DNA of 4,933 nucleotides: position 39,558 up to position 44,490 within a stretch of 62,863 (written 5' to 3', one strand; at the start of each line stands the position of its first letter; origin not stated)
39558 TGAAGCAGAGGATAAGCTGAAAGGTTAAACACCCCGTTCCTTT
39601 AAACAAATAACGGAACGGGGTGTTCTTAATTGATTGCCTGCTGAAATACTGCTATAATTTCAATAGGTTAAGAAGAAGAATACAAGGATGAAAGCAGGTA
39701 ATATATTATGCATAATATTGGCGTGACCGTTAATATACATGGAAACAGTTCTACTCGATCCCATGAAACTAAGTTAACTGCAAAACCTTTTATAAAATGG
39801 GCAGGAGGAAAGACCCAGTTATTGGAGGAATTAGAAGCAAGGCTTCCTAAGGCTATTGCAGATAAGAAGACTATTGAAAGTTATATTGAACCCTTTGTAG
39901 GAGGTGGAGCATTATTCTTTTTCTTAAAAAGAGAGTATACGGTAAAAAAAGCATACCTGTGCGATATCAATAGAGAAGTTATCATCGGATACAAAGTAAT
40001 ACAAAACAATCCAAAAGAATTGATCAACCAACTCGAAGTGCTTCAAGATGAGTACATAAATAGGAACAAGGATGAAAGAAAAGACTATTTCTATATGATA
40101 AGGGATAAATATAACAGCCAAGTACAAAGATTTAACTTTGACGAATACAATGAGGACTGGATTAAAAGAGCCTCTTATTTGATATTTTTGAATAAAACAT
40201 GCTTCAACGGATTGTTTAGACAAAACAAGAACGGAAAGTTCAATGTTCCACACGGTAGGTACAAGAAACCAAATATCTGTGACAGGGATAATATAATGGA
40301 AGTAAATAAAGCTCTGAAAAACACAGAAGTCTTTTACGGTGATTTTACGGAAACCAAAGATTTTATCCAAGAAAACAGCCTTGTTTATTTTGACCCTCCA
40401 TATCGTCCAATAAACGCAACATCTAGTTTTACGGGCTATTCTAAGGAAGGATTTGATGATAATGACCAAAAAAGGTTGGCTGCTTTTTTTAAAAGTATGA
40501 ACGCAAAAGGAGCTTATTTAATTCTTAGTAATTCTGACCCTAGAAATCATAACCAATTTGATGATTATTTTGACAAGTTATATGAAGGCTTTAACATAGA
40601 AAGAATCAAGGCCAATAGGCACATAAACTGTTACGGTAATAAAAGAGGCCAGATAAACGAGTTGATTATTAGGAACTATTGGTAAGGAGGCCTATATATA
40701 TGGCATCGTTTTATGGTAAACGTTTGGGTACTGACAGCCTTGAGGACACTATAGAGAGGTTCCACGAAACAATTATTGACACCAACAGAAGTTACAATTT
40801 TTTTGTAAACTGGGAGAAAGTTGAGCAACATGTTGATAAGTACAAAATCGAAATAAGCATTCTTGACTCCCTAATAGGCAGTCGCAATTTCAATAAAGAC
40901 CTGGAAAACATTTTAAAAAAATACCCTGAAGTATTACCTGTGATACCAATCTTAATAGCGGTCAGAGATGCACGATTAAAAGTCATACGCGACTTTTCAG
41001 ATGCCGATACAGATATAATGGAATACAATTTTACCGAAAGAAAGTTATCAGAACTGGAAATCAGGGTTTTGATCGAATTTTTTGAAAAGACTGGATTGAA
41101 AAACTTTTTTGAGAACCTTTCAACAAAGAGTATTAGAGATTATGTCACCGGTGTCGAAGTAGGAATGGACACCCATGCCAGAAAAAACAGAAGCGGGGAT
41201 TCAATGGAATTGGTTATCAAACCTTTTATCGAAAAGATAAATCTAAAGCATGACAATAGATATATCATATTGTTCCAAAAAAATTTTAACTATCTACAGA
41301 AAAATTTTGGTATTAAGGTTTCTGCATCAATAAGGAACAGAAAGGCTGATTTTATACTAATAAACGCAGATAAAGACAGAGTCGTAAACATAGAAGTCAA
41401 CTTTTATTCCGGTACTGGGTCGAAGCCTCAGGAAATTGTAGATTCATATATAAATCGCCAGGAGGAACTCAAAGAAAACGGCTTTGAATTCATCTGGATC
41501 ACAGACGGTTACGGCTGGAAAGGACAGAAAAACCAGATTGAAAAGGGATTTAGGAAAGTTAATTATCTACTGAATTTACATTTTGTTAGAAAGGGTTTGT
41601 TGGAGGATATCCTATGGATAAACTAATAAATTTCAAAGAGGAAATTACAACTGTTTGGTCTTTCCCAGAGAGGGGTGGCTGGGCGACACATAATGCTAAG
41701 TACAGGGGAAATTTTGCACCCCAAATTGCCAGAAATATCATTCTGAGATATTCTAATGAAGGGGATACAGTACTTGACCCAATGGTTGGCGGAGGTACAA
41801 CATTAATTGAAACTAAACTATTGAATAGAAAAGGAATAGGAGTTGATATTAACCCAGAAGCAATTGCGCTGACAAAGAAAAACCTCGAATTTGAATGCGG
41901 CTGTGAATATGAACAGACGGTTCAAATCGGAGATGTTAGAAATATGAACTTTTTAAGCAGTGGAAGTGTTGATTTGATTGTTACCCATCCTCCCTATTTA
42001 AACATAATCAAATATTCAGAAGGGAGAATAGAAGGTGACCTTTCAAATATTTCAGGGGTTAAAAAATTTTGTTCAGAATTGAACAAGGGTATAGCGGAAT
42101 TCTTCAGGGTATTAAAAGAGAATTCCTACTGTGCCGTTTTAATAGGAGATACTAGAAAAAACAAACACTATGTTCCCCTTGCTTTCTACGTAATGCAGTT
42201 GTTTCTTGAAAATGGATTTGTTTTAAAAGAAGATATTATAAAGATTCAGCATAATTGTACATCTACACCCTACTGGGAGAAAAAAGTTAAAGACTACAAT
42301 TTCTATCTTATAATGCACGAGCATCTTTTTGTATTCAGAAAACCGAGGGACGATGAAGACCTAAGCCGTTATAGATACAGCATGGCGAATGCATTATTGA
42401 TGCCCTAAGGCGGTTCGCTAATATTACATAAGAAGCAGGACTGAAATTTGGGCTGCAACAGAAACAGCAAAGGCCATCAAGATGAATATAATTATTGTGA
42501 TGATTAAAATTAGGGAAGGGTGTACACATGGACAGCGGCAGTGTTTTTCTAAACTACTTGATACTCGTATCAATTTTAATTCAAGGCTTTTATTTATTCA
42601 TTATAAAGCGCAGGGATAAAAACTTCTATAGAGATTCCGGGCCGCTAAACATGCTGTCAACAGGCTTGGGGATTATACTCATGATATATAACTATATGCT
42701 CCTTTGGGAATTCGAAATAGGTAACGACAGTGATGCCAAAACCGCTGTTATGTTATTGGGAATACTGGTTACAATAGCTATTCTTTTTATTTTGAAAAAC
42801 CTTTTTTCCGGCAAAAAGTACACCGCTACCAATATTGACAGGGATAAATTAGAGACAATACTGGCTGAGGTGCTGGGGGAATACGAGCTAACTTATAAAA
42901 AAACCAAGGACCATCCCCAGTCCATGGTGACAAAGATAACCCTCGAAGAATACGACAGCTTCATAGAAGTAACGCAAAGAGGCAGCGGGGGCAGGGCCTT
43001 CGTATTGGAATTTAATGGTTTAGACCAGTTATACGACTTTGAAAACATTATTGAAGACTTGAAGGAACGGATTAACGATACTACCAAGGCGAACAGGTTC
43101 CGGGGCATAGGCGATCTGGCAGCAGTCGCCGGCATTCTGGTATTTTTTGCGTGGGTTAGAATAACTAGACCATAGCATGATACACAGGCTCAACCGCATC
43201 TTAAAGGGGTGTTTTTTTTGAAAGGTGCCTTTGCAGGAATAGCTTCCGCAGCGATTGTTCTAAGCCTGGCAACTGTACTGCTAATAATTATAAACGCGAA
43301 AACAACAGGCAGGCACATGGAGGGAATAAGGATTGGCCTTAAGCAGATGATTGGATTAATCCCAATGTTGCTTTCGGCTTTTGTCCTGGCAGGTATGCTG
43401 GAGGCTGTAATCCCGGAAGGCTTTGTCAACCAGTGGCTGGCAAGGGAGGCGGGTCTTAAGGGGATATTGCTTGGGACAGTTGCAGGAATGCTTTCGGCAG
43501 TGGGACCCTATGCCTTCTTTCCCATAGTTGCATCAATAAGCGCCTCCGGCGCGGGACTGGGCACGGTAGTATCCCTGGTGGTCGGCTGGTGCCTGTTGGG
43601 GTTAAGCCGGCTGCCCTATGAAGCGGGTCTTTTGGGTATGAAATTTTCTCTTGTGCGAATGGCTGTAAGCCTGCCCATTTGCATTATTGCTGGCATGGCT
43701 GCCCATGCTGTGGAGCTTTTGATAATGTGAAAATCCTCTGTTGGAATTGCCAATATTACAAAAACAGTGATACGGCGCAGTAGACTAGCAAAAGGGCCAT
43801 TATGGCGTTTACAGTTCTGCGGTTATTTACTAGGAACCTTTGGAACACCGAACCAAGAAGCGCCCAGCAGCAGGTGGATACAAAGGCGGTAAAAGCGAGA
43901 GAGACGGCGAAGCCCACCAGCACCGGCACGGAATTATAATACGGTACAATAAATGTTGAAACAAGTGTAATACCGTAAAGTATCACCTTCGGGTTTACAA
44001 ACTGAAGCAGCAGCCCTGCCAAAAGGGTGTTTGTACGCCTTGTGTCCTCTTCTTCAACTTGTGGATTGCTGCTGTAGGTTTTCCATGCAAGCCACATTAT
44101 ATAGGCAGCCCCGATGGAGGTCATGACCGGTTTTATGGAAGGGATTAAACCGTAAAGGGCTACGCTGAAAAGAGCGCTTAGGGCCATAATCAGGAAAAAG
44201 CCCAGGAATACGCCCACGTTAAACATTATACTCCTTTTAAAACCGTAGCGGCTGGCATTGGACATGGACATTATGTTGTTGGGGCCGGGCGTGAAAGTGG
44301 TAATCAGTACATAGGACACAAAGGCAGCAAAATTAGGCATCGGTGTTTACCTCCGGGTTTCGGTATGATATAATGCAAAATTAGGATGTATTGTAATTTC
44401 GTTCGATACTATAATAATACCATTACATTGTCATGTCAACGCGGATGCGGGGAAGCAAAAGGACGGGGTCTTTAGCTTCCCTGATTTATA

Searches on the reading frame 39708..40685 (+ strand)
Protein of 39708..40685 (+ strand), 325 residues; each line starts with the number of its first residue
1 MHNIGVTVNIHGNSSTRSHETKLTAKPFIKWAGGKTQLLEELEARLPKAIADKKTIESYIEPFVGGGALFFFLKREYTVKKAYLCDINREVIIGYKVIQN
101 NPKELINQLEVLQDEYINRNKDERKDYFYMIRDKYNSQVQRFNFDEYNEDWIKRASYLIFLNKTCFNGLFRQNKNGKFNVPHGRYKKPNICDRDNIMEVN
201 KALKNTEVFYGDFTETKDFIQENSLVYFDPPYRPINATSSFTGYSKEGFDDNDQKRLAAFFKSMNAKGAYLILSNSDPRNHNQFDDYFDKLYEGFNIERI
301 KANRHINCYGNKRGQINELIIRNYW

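Call 40: search_protein_families(library=pfam, proteins=[window:39708-40685:+], max_evalue=0.00001)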
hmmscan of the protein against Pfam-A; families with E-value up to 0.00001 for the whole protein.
window:39708-40685:+ (325 aa): 1 family
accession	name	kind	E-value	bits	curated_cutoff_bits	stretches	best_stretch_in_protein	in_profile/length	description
PF02086.21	MethyltransfD12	-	1.9e-60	205.2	22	1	31-306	1-253/253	D12 class N6 adenine-specific DNA methyltransferase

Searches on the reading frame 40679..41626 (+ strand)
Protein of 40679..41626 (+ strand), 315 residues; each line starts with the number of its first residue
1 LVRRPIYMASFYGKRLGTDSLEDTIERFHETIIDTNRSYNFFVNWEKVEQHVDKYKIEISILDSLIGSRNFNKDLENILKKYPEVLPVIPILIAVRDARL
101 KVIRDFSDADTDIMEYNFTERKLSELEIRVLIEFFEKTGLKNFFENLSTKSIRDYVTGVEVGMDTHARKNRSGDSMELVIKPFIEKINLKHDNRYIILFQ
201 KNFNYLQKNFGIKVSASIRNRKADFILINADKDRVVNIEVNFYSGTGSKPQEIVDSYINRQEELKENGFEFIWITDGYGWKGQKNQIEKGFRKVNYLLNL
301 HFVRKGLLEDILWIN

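Call 40: search_protein_families(library=pfam, proteins=[window:40679-41626:+], max_evalue=0.00001)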
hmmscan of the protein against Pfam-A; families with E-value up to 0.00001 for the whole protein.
window:40679-41626:+ (315 aa): 1 family
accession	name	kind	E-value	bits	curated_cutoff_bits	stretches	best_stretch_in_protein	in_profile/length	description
PF04556.18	DpnII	-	3e-86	289.6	23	1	25-309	2-277/278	DpnII restriction endonuclease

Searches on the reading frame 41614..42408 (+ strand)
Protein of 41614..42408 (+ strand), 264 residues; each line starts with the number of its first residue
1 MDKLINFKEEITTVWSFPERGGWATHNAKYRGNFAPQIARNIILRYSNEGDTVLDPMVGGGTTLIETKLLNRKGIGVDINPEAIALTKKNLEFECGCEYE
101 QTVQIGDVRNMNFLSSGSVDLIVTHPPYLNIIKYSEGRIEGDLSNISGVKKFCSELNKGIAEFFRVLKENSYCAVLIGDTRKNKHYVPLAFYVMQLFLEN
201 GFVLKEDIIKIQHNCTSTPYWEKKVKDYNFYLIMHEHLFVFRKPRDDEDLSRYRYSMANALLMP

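Call 40: search_protein_families(library=pfam, proteins=[window:41614-42408:+], max_evalue=0.00001)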
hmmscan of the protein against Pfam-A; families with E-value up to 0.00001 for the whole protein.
window:41614-42408:+ (264 aa): 3 families
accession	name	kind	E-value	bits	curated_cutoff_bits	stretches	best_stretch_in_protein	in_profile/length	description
PF01555.25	N6_N4_Mtase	-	1.8e-27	97.2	26.7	2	8-89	137-221/221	DNA methylase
PF01170.24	UPF0020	-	1.1e-11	45.3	22.3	1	32-133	10-136/197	RMKL-like, methyltransferase domain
PF13847.12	Methyltransf_31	-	6.5e-06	26.3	27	1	48-176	2-110/145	Methyltransferase domain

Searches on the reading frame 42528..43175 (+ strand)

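Call 40: search_protein_families(library=pfam, proteins=[window:42528-43175:+], max_evalue=0.00001)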
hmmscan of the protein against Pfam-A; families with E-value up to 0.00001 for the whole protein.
window:42528-43175:+ (215 aa): 0 families

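Call 84: search_protein_families(library=pfam, proteins=[window:42528-43175:+], max_evalue=0.01)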
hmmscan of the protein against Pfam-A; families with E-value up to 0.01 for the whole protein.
window:42528-43175:+ (215 aa): 1 family
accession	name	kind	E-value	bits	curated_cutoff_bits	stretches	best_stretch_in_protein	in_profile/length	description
PF01757.29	Acyl_transf_3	-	0.0064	16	31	1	7-96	179-270/326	Acyltransferase domain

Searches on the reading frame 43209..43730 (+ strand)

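Call 40: search_protein_families(library=pfam, proteins=[window:43209-43730:+], max_evalue=0.00001)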
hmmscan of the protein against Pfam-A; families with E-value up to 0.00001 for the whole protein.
window:43209-43730:+ (173 aa): 1 family
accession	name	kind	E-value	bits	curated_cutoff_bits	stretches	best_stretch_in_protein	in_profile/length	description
PF03773.19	ArsP_1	-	2.5e-09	37.2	32.3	1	47-163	13-129/294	Predicted permease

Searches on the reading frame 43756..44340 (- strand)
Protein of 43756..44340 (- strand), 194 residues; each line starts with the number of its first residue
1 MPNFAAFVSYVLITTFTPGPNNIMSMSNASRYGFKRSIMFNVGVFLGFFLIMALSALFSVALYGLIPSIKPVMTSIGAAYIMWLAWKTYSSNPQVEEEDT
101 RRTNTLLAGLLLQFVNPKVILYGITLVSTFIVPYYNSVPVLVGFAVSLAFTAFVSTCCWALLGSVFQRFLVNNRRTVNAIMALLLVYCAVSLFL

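Call 40: search_protein_families(library=pfam, proteins=[window:43756-44340:-], max_evalue=0.00001)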
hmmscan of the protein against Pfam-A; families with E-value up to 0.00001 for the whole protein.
window:43756-44340:- (194 aa): 1 family
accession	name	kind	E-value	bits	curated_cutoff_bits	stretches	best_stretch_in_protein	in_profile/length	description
PF01810.24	LysE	-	7.9e-21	74.9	25.6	1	13-193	2-190/193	LysE type translocator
